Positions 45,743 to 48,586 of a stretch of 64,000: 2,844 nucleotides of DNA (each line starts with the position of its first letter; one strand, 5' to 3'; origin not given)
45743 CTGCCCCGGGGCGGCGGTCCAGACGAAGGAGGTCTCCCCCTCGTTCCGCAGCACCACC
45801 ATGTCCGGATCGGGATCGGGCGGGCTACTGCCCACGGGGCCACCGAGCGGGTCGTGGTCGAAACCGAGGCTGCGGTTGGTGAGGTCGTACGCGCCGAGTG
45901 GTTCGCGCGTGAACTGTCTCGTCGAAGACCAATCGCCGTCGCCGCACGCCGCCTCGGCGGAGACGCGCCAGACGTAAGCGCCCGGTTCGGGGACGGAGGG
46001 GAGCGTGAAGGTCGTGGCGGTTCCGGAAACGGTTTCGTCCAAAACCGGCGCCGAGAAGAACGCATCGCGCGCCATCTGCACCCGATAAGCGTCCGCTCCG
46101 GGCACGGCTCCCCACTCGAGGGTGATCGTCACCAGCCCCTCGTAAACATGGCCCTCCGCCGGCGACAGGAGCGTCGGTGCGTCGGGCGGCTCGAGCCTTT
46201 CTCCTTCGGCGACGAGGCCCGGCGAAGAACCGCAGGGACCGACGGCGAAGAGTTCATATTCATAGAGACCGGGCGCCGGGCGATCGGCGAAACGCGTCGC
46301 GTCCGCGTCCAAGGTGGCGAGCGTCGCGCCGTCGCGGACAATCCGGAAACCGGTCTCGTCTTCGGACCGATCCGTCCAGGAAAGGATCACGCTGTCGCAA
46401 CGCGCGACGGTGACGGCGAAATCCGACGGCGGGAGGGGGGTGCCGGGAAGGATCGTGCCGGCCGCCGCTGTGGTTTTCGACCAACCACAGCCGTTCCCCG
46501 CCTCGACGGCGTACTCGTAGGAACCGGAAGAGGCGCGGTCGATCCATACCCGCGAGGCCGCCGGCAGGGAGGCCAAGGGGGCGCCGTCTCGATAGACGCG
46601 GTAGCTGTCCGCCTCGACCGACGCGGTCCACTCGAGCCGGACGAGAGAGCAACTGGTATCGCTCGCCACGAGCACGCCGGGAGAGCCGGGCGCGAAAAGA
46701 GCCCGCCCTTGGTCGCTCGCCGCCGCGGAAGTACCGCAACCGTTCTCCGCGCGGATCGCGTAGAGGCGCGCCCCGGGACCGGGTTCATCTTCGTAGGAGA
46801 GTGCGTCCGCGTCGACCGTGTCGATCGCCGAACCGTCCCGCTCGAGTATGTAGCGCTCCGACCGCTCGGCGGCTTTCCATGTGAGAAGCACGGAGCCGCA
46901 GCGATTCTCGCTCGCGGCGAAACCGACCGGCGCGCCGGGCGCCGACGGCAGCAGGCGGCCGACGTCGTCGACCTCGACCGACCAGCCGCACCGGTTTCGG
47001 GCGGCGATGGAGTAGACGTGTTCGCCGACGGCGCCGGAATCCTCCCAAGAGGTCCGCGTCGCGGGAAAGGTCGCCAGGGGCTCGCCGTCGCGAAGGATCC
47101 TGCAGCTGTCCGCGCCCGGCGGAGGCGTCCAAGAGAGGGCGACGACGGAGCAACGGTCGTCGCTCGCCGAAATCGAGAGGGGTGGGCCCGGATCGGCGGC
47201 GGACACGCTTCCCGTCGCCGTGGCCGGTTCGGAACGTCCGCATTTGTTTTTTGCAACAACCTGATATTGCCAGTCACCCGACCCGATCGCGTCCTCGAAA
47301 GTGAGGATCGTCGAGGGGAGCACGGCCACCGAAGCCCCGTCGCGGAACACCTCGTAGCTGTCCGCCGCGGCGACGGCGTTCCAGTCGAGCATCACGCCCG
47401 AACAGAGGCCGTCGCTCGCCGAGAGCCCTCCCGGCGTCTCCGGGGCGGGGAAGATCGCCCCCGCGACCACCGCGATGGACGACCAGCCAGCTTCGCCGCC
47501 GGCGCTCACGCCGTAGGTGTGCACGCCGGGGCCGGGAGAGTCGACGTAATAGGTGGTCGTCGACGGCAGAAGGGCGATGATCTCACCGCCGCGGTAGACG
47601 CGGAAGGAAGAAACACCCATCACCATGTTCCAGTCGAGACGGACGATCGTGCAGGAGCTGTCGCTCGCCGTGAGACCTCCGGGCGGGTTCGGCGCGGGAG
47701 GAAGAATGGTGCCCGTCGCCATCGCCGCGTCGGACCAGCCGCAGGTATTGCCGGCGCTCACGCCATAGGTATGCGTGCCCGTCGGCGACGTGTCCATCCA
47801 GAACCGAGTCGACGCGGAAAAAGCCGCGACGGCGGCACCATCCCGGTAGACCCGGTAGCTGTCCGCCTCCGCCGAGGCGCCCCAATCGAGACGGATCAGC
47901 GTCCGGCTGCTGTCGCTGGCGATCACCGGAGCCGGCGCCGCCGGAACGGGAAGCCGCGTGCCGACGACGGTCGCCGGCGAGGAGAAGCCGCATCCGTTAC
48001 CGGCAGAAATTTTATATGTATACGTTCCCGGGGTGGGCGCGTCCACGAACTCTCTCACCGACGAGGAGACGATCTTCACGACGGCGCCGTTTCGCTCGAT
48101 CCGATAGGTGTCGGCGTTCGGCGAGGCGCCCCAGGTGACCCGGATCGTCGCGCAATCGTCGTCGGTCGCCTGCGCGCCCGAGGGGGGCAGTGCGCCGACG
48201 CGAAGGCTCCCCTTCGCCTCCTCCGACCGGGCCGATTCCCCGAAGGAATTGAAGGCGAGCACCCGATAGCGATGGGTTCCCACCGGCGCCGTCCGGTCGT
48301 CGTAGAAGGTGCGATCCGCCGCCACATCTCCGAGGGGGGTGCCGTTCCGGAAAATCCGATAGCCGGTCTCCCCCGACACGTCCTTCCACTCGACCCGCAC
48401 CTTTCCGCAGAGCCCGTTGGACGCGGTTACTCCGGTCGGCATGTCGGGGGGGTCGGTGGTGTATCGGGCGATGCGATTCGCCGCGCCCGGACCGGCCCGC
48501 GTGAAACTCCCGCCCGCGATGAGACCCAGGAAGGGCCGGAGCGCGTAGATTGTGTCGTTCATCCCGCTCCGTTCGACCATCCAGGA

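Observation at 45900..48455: FN3 array with fully co-varying cysteines: a disulfide-stapled rod with one built-in hinge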

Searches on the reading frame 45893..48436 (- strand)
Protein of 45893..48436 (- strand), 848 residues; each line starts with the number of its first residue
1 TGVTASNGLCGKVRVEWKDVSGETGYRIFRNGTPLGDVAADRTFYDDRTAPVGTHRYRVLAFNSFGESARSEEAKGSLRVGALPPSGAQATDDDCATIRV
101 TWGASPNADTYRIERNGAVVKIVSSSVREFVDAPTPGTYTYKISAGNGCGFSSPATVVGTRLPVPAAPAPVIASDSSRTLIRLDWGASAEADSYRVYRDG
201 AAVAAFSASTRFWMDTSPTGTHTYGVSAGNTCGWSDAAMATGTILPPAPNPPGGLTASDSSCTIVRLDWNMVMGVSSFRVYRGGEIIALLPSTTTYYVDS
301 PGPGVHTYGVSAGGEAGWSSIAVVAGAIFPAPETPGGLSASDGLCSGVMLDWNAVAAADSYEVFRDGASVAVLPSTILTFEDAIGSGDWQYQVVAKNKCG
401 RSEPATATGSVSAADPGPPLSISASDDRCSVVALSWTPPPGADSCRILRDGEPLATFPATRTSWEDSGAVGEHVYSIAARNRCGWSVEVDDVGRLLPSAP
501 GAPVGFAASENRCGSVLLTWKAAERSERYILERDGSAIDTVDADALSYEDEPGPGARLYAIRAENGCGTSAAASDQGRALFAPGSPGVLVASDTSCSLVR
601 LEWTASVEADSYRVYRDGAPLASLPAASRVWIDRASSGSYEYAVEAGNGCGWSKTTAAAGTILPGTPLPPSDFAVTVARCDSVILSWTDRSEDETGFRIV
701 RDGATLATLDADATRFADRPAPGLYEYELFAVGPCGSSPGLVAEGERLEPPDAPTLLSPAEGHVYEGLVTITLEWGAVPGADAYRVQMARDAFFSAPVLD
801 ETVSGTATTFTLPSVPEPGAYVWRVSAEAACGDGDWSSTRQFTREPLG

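Call 16: search_protein_representatives(protein=window:45893-48436:-)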
Query: 848 residues. Proteins with E-value up to 0.001 (for the whole library): 18200; up to 1e-10: 7182; up to 1e-30: 1306. The best 150 are listed.
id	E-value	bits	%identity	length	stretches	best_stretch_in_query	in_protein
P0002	0.0e+00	1901.1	100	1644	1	1-848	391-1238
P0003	0.0e+00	1287.5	43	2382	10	1-313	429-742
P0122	0.0e+00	1166.8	36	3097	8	165-742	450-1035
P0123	0.0e+00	1090.3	33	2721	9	1-738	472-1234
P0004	0.0e+00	1065.4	45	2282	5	181-844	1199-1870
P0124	2.6e-290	982.1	39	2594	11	159-589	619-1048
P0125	2.7e-285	965.5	35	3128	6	251-739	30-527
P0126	5.7e-272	921.5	36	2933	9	24-603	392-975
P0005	7.6e-252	854.9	36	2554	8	137-521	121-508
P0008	1.1e-231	788.1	37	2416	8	181-614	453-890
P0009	1.5e-224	764.6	41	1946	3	2-487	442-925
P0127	1.5e-223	761.2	33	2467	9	47-544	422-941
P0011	5.0e-214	729.8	35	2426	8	88-622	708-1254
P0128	3.1e-212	723.8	44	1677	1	1-846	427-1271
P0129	8.3e-210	715.8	34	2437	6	2-669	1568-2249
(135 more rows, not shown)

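Call 17: search_solved_structures(query=window:45893-48436:-, max_evalue=0.01, show_alignments=3)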
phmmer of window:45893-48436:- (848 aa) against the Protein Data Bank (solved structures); distinct sequences matched with E-value up to 0.01: 5.
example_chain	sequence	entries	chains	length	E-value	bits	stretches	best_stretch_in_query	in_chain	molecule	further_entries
8g4l_bm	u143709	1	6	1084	5.5e-09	38.1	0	383-447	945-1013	Titin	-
8bxr_A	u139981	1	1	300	0.00012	23.8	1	378-447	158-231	Titin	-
8bvo_A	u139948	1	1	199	0.0002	23.1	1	378-460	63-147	Titin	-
8q6t_I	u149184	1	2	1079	0.0059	18.2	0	376-449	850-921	Titin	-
3lpw_A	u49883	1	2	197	0.0091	17.6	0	388-448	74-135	A77-A78 domain from Titin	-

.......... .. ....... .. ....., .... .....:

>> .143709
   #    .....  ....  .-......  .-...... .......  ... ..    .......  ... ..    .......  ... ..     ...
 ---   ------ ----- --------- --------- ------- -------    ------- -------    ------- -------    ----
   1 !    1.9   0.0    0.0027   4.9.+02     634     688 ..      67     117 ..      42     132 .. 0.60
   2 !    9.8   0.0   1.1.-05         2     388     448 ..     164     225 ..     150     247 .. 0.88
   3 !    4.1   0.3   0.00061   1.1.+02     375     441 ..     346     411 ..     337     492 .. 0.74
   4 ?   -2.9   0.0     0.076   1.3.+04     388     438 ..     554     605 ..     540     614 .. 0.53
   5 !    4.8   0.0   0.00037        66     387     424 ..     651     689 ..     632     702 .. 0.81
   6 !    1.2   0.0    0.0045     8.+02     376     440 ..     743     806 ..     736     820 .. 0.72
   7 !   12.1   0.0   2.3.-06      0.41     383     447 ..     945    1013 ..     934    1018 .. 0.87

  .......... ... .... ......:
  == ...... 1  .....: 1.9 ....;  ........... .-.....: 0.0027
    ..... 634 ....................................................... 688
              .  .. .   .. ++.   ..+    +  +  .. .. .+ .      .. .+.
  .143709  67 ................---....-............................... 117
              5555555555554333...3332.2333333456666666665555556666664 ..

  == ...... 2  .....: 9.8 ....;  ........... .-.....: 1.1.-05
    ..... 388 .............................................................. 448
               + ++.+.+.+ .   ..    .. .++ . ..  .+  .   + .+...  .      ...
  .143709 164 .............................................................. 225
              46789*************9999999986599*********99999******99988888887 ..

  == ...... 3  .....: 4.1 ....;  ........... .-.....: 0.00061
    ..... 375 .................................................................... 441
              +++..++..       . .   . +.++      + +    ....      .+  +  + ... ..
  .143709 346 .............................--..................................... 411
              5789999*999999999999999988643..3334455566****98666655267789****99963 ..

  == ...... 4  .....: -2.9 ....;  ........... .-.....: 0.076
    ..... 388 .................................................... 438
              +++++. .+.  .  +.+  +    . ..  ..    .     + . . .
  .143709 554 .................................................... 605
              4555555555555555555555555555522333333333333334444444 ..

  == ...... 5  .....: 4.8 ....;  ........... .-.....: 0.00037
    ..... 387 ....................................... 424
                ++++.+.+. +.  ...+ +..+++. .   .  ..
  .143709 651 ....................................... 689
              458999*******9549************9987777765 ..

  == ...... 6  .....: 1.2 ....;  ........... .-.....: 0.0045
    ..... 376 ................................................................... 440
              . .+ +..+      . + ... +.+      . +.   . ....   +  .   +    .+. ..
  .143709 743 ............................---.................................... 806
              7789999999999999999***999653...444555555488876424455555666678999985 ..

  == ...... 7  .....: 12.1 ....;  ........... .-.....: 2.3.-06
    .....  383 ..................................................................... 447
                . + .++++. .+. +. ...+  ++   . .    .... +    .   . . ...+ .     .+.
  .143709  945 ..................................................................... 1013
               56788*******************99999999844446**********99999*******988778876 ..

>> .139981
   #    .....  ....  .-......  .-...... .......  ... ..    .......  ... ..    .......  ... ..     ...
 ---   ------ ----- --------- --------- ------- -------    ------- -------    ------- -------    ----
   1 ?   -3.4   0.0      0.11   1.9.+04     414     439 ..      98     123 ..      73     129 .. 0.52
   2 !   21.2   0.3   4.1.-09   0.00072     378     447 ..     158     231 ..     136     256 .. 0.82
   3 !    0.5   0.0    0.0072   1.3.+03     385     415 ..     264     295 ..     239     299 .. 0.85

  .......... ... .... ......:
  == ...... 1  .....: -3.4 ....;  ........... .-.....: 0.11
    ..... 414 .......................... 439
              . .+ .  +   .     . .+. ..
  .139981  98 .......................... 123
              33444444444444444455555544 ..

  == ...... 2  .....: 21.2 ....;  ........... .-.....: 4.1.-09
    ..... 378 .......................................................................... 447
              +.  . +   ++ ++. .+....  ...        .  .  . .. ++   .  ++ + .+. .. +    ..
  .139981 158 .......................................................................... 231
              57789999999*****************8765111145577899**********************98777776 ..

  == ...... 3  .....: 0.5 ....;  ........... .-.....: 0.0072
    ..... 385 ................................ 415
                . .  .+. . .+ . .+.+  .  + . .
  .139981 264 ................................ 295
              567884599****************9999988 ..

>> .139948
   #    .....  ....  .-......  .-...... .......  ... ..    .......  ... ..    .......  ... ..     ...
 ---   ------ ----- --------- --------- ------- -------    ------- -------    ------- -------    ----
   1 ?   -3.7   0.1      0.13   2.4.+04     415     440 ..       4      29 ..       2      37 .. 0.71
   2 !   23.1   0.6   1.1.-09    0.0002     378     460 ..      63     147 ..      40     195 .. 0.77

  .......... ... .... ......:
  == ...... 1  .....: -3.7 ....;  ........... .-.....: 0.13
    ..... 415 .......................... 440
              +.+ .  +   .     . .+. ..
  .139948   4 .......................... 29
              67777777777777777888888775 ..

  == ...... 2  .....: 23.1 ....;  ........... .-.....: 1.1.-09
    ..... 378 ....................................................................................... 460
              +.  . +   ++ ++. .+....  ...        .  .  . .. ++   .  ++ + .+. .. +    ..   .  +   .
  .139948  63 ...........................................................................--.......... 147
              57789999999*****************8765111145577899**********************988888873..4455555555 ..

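Call 28: find_related_loci(query=window:45893-48436:-, collection=genome_contigs, flank=10000)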
Query window:45893-48436:- (848 aa) in genome_contigs; peptide patterns used: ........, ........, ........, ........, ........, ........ (x = any residue, [..] = any of these).
45 stretches matched a pattern, but none encodes a relative of the query by tblastn (E <= 1e-3).
